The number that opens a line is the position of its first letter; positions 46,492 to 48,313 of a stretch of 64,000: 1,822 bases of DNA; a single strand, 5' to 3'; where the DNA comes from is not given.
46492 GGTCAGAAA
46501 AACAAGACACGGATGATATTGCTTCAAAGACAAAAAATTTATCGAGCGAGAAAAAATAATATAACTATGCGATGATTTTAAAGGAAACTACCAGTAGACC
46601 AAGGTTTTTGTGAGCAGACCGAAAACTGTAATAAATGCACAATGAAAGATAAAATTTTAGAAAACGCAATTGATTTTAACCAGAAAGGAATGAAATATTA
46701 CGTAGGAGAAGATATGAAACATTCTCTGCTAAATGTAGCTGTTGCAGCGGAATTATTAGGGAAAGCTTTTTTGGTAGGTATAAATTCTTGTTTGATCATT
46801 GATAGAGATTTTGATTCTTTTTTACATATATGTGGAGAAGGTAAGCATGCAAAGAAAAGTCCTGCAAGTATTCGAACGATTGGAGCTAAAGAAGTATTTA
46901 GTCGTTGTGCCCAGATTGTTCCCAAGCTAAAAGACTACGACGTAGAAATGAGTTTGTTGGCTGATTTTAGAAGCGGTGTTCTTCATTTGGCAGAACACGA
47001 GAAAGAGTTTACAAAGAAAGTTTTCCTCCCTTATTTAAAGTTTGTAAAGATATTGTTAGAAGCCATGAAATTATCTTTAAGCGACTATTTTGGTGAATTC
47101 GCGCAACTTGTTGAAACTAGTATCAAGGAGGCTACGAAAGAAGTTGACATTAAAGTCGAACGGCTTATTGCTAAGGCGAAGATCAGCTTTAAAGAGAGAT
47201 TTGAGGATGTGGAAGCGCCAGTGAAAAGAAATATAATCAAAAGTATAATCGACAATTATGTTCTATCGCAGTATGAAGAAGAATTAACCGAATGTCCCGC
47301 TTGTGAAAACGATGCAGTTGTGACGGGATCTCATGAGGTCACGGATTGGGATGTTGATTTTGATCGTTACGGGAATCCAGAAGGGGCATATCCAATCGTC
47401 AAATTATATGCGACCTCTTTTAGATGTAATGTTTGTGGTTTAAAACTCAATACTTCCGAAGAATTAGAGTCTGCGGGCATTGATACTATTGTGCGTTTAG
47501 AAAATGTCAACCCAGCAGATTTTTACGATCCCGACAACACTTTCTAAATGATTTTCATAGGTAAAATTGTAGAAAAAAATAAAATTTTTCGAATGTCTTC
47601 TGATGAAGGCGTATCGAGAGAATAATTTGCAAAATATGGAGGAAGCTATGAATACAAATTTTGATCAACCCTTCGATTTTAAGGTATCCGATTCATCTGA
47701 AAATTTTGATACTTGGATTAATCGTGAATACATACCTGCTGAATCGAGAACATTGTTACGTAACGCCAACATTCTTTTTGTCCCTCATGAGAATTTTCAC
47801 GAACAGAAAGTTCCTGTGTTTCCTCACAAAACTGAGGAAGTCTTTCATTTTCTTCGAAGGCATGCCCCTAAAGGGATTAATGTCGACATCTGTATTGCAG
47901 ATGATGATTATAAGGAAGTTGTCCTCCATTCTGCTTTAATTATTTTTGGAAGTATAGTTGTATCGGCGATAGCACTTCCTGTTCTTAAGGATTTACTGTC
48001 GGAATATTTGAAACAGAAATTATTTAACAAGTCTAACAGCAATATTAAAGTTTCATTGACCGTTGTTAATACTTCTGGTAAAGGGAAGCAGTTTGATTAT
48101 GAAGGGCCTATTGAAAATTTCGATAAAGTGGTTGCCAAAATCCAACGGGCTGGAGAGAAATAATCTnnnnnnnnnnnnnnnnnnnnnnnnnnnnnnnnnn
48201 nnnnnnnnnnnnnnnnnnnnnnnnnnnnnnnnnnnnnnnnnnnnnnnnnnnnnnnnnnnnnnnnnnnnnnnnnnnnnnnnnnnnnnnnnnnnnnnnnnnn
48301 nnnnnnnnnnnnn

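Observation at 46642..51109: Five-gene cluster of uncharacterised proteins (zinc ribbon, SEC-C and SWIM zinc-finger proteins) between Sir2-HerA and the replication/integration module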

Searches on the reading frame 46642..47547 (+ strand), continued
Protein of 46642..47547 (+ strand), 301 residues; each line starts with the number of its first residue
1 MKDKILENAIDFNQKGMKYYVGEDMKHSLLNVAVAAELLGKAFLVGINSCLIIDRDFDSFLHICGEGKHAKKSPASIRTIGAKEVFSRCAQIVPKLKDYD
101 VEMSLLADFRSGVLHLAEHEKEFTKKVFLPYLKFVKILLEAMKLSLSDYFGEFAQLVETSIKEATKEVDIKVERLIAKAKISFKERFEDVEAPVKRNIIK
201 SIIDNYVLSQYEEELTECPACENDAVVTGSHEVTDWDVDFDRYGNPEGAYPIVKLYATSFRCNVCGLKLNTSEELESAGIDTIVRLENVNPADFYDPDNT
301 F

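Call 104: search_protein_families(library=padloc, alignment_id=A2, max_evalue=0.01)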
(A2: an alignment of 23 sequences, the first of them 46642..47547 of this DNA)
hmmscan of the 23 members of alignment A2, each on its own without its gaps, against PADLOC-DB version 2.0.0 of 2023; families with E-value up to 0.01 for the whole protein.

A. member 1, window:46642-47547:+ (301 aa): 3 families
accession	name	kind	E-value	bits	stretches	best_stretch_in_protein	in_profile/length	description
PDLC05059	PDC-S64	-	2.4e-05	21.5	1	4-166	5-164/339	-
PDLC04162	HEC-08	-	0.00094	16.4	0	4-50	18-64/358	-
PDLC01688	DUF3644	-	0.0028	15.8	1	4-60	9-64/149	DUF3644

B. families by the number of members that match (of 23 scanned): 7 families
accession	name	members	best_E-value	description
PDLC01688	DUF3644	11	4.8e-07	DUF3644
PDLC05059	PDC-S64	8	3.9e-12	-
PDLC04162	HEC-08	6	0.00094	-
PDLC01031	Csx1/Csm6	2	0.0019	CARF+HEPN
PDLC00639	ZorA2|ZorA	2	0.0048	MotA/ExbB/TolQ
PDLC01227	Cas12a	1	4.7e-05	"CRISPR-associated protein Cpf1, subtype PREFRAN"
PDLC02728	PbeC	1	0.0037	PbeC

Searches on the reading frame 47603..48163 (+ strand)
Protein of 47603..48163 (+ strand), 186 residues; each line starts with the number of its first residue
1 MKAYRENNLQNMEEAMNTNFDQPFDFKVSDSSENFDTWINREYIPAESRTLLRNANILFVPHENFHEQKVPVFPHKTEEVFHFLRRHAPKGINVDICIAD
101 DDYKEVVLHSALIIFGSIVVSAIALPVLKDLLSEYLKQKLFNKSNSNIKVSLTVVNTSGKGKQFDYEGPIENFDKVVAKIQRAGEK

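Call 5: search_protein_families(library=pfam, proteins=[window:47603-48163:+], max_evalue=0.1)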
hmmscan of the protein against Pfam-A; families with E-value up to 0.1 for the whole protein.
window:47603-48163:+ (186 aa): 0 families

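Call 6: search_protein_families(library=padloc, proteins=[window:47603-48163:+], max_evalue=0.1)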
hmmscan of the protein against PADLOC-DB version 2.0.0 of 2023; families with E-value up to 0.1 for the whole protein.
window:47603-48163:+ (186 aa): 1 family
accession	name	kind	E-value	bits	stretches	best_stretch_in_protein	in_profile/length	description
PDLC02123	Csn2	-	0.015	13.1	1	58-170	4-117/222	-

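Call 7: search_protein_families(library=phrogs, proteins=[window:47603-48163:+], max_evalue=0.01)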
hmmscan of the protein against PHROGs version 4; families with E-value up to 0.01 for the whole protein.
window:47603-48163:+ (186 aa): 0 families

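Call 8: search_protein_families(library=ncbifam, proteins=[window:47603-48163:+], max_evalue=0.01)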
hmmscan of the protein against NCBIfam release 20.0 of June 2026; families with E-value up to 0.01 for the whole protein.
window:47603-48163:+ (186 aa): 0 families

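Call 54: find_related_loci(query=A4, collection=viral_contigs, flank=6000)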
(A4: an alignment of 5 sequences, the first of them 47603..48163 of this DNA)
Query A4 (186 aa) in viral_contigs; peptide patterns used: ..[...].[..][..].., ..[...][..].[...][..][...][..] (x = any residue, [..] = any of these).
67 stretches matched a pattern, but none encodes a relative of the query by tblastn (E <= 1e-3).

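Call 107: search_dna_similar(query=window:47603-48163:+, collection=plasmids, mode=protein, max_evalue=0.001, max_rows=10)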
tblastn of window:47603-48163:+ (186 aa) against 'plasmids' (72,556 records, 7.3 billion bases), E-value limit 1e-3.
Records with a match: 4; places in all: 4; records where one place covers at least 80% of the query: 4.
Best place of each record, by identity: <60% 4.
By first word of the organism name: Acinetobacter 2; Hymenobacter 1; Pseudoalteromonas 1.
By predicted mobility (MOB-suite, as given by PLSDB): non-mobilizable 2; mobilizable 1; conjugative 1.
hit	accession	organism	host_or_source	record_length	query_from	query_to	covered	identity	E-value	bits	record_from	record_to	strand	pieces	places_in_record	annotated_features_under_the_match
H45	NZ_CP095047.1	Hymenobacter cellulosilyticus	single cell,air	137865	23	178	84%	31.9%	1e-16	84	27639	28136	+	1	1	hypothetical protein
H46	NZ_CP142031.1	Pseudoalteromonas sp. CuT4-3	whole organism,deep-sea sediment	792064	20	182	88%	27.0%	9e-11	67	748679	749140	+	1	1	hypothetical protein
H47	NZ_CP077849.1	Acinetobacter baumannii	Homo sapiens,Rectal swab_P28_BU14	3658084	26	180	83%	25.6%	1e-7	57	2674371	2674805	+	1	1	none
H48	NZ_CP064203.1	Acinetobacter baumannii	Homo sapiens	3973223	26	180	83%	25.6%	1e-7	57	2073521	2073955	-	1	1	none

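Call 113: search_solved_structures(query=A4, max_evalue=1)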
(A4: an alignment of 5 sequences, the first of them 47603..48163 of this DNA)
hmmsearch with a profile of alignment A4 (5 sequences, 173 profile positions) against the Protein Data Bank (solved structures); distinct sequences matched with E-value up to 1: 2.
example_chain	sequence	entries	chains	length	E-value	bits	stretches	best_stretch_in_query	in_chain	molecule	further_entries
8hno_A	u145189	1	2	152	0.087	15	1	12-74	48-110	Archaeal transcription regulator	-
8hnp_A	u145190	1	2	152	0.21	13.7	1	22-74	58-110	Archaeal transcription regulator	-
